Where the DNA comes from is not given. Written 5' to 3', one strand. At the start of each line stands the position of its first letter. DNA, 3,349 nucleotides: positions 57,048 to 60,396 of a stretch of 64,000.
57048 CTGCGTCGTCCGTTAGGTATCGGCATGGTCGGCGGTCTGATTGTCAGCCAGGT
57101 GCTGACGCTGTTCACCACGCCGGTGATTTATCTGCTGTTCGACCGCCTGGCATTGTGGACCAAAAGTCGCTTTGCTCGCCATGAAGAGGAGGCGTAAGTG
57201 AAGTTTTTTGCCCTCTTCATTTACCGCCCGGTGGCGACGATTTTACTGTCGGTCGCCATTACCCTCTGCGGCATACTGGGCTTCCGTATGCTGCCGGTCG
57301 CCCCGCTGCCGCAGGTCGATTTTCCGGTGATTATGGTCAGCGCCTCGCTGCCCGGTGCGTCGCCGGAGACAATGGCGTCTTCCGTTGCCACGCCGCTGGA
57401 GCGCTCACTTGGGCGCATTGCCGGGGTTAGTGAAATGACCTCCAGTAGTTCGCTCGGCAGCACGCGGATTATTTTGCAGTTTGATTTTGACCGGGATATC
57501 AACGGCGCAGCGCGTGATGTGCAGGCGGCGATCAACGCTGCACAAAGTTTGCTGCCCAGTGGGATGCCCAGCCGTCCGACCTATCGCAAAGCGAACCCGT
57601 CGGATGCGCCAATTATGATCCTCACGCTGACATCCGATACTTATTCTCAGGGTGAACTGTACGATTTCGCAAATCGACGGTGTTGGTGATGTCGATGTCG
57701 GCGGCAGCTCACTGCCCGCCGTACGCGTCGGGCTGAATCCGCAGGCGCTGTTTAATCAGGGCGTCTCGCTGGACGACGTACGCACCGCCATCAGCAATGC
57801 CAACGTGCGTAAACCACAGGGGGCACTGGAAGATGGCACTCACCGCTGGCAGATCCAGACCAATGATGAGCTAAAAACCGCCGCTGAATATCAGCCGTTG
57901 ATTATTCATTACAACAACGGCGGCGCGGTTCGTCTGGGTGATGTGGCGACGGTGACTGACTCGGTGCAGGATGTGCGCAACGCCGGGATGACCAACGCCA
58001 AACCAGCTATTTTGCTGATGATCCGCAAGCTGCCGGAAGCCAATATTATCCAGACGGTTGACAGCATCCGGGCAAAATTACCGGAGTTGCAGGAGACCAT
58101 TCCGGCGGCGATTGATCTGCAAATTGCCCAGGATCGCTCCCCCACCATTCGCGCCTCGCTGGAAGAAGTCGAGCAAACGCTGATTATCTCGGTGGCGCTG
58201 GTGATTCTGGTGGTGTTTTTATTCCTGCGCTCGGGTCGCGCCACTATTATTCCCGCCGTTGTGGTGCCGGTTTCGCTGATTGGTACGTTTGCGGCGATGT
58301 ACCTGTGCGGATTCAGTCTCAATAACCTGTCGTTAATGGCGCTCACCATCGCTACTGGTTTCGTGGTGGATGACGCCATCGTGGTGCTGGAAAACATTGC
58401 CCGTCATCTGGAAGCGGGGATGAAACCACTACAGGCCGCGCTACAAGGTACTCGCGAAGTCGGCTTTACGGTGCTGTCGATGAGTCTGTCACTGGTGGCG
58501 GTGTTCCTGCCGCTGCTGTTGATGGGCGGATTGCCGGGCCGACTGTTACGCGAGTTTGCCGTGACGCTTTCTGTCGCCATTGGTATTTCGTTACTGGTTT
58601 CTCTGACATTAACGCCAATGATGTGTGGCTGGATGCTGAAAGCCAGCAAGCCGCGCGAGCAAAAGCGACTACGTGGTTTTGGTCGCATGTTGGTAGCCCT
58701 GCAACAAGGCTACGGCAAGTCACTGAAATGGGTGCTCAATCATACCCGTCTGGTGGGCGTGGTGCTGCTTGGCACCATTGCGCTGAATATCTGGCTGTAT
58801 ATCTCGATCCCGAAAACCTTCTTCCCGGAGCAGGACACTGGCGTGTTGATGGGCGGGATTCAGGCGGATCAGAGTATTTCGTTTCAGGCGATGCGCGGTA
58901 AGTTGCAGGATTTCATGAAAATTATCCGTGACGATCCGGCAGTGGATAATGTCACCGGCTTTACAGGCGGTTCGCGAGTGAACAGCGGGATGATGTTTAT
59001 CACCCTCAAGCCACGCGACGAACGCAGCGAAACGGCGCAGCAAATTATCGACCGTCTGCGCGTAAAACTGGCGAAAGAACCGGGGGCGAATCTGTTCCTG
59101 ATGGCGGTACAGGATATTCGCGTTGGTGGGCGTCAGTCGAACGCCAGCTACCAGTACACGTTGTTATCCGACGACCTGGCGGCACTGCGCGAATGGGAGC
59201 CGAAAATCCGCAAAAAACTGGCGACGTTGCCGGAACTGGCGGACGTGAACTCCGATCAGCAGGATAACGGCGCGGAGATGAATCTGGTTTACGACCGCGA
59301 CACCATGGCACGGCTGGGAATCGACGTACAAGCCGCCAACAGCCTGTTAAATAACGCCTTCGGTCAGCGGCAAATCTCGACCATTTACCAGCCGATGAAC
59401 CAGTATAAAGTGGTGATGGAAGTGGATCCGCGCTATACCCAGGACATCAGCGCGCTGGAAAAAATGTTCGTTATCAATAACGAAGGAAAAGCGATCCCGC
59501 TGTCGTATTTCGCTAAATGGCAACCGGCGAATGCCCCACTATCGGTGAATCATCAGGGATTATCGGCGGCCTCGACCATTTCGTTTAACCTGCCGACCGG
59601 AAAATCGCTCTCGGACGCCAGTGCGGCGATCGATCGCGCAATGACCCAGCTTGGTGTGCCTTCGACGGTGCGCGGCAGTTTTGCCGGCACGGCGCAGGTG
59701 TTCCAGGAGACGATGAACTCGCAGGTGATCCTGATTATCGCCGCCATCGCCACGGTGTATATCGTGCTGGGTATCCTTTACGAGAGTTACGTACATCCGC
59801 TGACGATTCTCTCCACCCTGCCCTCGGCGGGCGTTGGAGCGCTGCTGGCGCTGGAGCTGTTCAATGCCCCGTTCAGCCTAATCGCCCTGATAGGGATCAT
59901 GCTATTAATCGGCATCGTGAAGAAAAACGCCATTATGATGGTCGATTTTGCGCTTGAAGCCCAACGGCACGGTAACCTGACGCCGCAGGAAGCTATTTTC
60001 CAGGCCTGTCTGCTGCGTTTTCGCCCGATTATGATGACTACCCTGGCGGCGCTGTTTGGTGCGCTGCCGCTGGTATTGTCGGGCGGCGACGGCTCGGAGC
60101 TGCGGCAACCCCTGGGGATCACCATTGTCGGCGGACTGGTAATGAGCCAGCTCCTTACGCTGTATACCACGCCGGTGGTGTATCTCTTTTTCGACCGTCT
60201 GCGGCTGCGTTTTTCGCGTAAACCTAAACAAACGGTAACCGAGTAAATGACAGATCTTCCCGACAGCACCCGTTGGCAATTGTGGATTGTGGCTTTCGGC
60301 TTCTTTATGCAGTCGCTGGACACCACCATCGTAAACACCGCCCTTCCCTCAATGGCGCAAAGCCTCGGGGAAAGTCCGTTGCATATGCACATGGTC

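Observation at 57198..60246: mdtC (RND efflux permease) is split by a frameshift, probably a 29-bp deletion between 10-bp direct repeats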

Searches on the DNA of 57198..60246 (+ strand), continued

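Call 25: search_dna_similar(query=L005:1-9923:+, collection=ecoli_genomes, mode=near, max_rows=12)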
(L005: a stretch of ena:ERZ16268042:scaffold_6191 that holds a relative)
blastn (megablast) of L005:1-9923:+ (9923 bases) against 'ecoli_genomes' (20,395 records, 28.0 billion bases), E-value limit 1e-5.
Records with a match: 5426; places in all: 15467; records where one place covers at least 80% of the query: 4095.
Genomes with a match: 5423 of 5426; with a place that covers at least 80% of the query: 4095. Places per genome that has any: lowest 1, median 3, highest 6. On chromosomes: 15460 places; on plasmids: 7.
Best place of each record, by identity: >=99% 138; 95-99% 4205; 90-95% 1081; 80-90% 2.
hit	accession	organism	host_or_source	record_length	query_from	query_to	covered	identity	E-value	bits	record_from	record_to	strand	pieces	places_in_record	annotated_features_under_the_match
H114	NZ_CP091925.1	Escherichia coli strain JNQH497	Homo sapiens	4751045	1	9923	100%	99.4%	0e+0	17990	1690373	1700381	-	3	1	mdtB: multidrug efflux RND transporter permease subunit MdtB | mdtC: multidrug efflux RND transporter permease subunit MdtC | mdtD: MFS transporter | mdtA: multidrug efflux RND transporter subunit MdtA | baeS: two-component system sensor histidine kinase BaeS | and 2 other names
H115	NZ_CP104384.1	Escherichia coli strain JNQH498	Homo sapiens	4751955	1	9923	100%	99.4%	0e+0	17990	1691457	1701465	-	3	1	mdtB: multidrug efflux RND transporter permease subunit MdtB | mdtC: multidrug efflux RND transporter permease subunit MdtC | mdtD: MFS transporter | mdtA: multidrug efflux RND transporter subunit MdtA | baeS: envelope stress sensor histidine kinase BaeS | and 2 other names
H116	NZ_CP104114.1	Escherichia coli strain USDA-ARS-USMARC-51408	Bos taurus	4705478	1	9923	100%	99.4%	0e+0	17990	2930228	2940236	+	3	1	mdtB: multidrug efflux RND transporter permease subunit MdtB | mdtC: multidrug efflux RND transporter permease subunit MdtC | mdtD: MFS transporter | mdtA: multidrug efflux RND transporter subunit MdtA | baeS: envelope stress sensor histidine kinase BaeS | and 2 other names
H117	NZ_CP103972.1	Escherichia coli strain DLI.5a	marine sediment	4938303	1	9923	100%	99.4%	0e+0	17990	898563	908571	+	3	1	mdtB: multidrug efflux RND transporter permease subunit MdtB | mdtC: multidrug efflux RND transporter permease subunit MdtC | mdtD: MFS transporter | mdtA: multidrug efflux RND transporter subunit MdtA | baeS: envelope stress sensor histidine kinase BaeS | and 2 other names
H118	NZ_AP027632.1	Escherichia coli strain PSJ-16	Homo sapiens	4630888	1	9923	100%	99.4%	0e+0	17990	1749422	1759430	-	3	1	mdtB: multidrug efflux RND transporter permease subunit MdtB | mdtC: multidrug efflux RND transporter permease subunit MdtC | mdtD: MFS transporter | mdtA: multidrug efflux RND transporter subunit MdtA | baeS: two-component system sensor histidine kinase BaeS | and 2 other names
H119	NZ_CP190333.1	Escherichia coli strain EC17CM13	chicken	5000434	1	9923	100%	99.4%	0e+0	17990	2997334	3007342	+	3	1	mdtB: multidrug efflux RND transporter permease subunit MdtB | mdtC: multidrug efflux RND transporter permease subunit MdtC | mdtD: MFS transporter | mdtA: multidrug efflux RND transporter subunit MdtA | baeS: two-component system sensor histidine kinase BaeS | and 2 other names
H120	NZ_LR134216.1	Escherichia coli strain NCTC10973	missing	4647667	1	9923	100%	99.4%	0e+0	17990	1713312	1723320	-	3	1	mdtB: multidrug efflux RND transporter permease subunit MdtB | mdtC: multidrug efflux RND transporter permease subunit MdtC | mdtD: MFS transporter | mdtA: multidrug efflux RND transporter subunit MdtA | baeS: two-component system sensor histidine kinase BaeS | and 2 other names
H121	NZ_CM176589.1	Escherichia coli strain cM8a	Homo sapiens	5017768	1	9923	100%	99.4%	0e+0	17990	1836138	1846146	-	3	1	mdtB: multidrug efflux RND transporter permease subunit MdtB | mdtC: multidrug efflux RND transporter permease subunit MdtC | mdtD: MFS transporter | mdtA: multidrug efflux RND transporter subunit MdtA | baeS: envelope stress sensor histidine kinase BaeS | and 2 other names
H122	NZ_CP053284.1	Escherichia coli strain SCU-104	Homo sapiens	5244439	1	9923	100%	99.3%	0e+0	18005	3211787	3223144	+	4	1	mdtB: multidrug efflux RND transporter permease subunit MdtB | mdtC: multidrug efflux RND transporter permease subunit MdtC | mdtD: MFS transporter | mdtA: multidrug efflux RND transporter subunit MdtA | IS4-like element IS421 family transposase | and 3 other names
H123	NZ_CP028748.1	Escherichia coli strain A27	Tapirus terrestris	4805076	1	9923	100%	99.3%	0e+0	17985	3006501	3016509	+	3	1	mdtB: multidrug efflux RND transporter permease subunit MdtB | mdtC: multidrug efflux RND transporter permease subunit MdtC | mdtD: MFS transporter | mdtA: multidrug efflux RND transporter subunit MdtA | baeS: two-component system sensor histidine kinase BaeS | and 2 other names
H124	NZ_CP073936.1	Escherichia coli strain MB56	Poultry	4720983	1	9923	100%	99.3%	0e+0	17985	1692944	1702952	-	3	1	mdtB: multidrug efflux RND transporter permease subunit MdtB | mdtC: multidrug efflux RND transporter permease subunit MdtC | mdtD: MFS transporter | mdtA: multidrug efflux RND transporter subunit MdtA | baeS: envelope stress sensor histidine kinase BaeS | and 2 other names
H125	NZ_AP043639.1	Escherichia coli strain AST46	Homo sapiens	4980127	1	9923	100%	99.3%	0e+0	17984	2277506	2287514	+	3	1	mdtB: multidrug efflux RND transporter permease subunit MdtB | mdtC: multidrug efflux RND transporter permease subunit MdtC | mdtD: MFS transporter | mdtA: multidrug efflux RND transporter subunit MdtA | baeS: envelope stress sensor histidine kinase BaeS | and 2 other names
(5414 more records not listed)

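Call 33: search_dna_similar(query=L001:3454-3512:+, collection=ecoli_genomes, mode=distant, max_rows=30, rows=spread, max_evalue=0.001)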
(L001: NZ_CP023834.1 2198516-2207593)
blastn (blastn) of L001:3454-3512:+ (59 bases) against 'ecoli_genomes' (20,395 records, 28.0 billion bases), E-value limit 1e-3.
Records with a match: 5423; places in all: 5425; records where one place covers at least 80% of the query: 5423.
Genomes with a match: 5422 of 5426; with a place that covers at least 80% of the query: 5422. Places per genome that has any: lowest 1, median 1, highest 2. On chromosomes: 5423 places; on plasmids: 2.
Best place of each record, by identity: >=99% 2787; 95-99% 2602; 90-95% 34.
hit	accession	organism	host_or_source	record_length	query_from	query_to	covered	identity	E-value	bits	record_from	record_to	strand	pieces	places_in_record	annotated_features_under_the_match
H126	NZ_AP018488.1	Escherichia coli O157:H7 strain PV15-279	Homo sapiens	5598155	1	59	100%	100.0%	3e-21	107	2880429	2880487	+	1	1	mdtC: multidrug efflux RND transporter permease subunit MdtC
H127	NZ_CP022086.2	Escherichia coli O104:H4 strain FDAARGOS_348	Homo sapiens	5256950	1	59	100%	100.0%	3e-21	107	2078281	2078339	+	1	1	mdtC: multidrug efflux RND transporter permease subunit MdtC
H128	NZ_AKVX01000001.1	Escherichia coli str. K-12 substr. MG1655 strain K-12 ...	-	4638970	1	59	100%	100.0%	3e-21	107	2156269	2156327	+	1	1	mdtC: multidrug efflux RND transporter permease subunit MdtC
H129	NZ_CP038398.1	Escherichia coli O157:H7 strain DEC4E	Homo sapiens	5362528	1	59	100%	100.0%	3e-21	107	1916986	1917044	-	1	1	mdtC: multidrug efflux RND transporter permease subunit MdtC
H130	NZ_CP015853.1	Escherichia coli strain ATCC 43889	Homo sapiens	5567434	1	59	100%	100.0%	3e-21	107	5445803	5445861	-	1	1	mdtC: multidrug efflux RND transporter permease subunit MdtC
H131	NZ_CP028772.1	Escherichia coli strain A2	Platypus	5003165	1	59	100%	100.0%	3e-21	107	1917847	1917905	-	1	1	mdtC: multidrug efflux RND transporter permease subunit MdtC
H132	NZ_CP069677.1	Escherichia coli O126:H45 strain MIN10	Homo sapiens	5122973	1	59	100%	100.0%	3e-21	107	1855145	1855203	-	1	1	mdtC: multidrug efflux RND transporter permease subunit MdtC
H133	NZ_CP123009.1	Escherichia coli O155 strain NWU_3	Bos taurus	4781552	1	59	100%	100.0%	3e-21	107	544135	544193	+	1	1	mdtC: multidrug efflux RND transporter permease subunit MdtC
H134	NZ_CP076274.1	Escherichia coli strain P393-F10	Homo sapiens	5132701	1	59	100%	100.0%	3e-21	107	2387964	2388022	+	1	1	mdtC: multidrug efflux RND transporter permease subunit MdtC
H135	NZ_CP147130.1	Escherichia coli strain KFu015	river water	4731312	1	59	100%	100.0%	3e-21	107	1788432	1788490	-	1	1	mdtC: multidrug efflux RND transporter permease subunit MdtC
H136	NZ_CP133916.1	Escherichia coli strain M23314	Homo sapiens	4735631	1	59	100%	100.0%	3e-21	107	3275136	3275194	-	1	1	mdtC: multidrug efflux RND transporter permease subunit MdtC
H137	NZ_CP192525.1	Escherichia coli strain TUM22760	Laboratory developed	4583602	1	59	100%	100.0%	3e-21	107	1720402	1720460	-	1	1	mdtC: multidrug efflux RND transporter permease subunit MdtC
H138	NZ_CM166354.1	Escherichia coli strain CH468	Homo sapiens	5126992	1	59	100%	100.0%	3e-21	107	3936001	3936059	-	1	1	mdtC: multidrug efflux RND transporter permease subunit MdtC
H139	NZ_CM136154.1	Escherichia coli strain PRO_A-1496-6W-A_ESBL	Homo sapiens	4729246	1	59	100%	100.0%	3e-21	107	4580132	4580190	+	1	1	mdtC: multidrug efflux RND transporter permease subunit MdtC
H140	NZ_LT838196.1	Escherichia coli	Homo sapiens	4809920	1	59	100%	100.0%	3e-21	107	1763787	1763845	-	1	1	mdtC: multidrug efflux RND transporter permease subunit MdtC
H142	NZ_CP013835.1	Escherichia coli strain JJ2434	Homo sapiens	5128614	1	59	100%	98.3%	1e-19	103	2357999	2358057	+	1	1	mdtC: multidrug efflux RND transporter permease subunit MdtC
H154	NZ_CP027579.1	Escherichia coli strain 2013C-4282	Homo sapiens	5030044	1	59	100%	96.6%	2e-18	99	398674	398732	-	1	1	mdtC: multidrug efflux RND transporter permease subunit MdtC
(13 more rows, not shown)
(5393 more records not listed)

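Call 35: get_annotated_region(hit=H142, flank=60)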
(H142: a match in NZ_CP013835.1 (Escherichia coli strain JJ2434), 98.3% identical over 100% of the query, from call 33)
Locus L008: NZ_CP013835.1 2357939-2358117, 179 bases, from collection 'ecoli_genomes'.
description: Escherichia coli strain JJ2434 chromosome, complete genome
organism: Escherichia coli strain JJ2434 (NCBI taxid 562)
replicon: chromosome; assembly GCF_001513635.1
host: Homo sapiens; source: missing; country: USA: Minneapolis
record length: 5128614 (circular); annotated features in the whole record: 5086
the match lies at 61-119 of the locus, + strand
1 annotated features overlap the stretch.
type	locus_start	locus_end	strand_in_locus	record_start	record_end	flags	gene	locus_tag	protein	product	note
CDS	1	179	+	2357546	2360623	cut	mdtC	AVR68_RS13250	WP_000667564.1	multidrug efflux RND transporter permease subunit MdtC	-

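Call 36: get_annotated_region(hit=H154, flank=60)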
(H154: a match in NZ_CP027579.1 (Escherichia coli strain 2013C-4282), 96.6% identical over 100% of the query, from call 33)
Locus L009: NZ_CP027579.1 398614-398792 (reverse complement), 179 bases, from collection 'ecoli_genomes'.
description: Escherichia coli strain 2013C-4282 chromosome, complete genome
organism: Escherichia coli strain 2013C-4282 (NCBI taxid 562)
replicon: chromosome; assembly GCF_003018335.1
host: Homo sapiens; source: stool; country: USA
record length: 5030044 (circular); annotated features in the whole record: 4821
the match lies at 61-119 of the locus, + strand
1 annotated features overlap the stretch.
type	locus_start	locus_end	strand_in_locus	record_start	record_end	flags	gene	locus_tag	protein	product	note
CDS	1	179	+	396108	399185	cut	mdtC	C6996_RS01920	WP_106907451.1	multidrug efflux RND transporter permease subunit MdtC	-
